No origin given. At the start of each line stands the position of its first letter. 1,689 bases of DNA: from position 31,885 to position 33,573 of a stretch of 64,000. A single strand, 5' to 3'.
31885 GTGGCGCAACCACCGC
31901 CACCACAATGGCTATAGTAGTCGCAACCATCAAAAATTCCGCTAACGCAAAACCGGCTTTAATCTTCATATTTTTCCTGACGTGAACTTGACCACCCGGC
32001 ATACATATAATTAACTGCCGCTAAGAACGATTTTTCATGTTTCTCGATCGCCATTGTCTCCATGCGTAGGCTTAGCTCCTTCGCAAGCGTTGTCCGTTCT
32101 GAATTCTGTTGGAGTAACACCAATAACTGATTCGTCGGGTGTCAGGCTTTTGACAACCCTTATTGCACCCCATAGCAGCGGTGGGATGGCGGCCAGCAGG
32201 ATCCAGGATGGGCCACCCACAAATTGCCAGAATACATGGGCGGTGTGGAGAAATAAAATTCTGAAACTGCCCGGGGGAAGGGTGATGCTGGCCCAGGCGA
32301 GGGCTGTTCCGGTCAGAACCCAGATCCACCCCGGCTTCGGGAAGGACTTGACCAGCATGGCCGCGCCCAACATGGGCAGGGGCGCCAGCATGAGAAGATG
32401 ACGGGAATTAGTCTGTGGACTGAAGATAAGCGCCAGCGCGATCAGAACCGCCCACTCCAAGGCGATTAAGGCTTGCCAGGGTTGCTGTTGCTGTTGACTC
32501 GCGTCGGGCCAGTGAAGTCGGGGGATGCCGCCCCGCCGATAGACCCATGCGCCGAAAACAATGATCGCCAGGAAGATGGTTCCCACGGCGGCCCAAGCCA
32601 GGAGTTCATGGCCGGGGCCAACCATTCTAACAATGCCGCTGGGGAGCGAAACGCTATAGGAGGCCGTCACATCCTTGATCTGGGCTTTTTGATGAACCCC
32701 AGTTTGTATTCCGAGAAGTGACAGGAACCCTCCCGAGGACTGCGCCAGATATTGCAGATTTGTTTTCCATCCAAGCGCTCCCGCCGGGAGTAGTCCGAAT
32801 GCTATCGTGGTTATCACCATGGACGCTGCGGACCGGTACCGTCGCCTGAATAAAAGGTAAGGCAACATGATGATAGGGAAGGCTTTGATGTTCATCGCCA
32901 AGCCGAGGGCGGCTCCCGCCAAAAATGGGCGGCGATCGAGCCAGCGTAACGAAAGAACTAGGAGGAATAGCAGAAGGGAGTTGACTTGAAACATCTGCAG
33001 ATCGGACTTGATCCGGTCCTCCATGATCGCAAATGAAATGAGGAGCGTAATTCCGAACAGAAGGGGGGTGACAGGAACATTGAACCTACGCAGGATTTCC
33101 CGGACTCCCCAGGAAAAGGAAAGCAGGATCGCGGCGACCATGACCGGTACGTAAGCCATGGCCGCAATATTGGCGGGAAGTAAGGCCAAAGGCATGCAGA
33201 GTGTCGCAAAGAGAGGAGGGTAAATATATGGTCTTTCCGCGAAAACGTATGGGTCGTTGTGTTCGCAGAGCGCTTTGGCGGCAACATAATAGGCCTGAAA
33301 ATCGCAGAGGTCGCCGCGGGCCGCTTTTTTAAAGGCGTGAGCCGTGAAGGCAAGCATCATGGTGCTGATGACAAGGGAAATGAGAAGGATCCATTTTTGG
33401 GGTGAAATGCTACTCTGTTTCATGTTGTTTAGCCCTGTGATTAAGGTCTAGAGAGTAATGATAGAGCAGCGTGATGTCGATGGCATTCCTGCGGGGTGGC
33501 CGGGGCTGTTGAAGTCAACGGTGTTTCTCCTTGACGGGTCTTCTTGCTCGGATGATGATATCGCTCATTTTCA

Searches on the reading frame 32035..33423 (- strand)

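Call 34: search_protein_families(library=pfam, proteins=[window:32035-33423:-], max_evalue=0.001)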
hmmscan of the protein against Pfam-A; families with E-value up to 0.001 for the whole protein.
window:32035-33423:- (462 aa): 1 family
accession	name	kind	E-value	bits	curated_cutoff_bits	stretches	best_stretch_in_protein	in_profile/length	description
PF09594.16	GT87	-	3.4e-26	92.9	25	1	66-298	1-216/237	Glycosyltransferase family 87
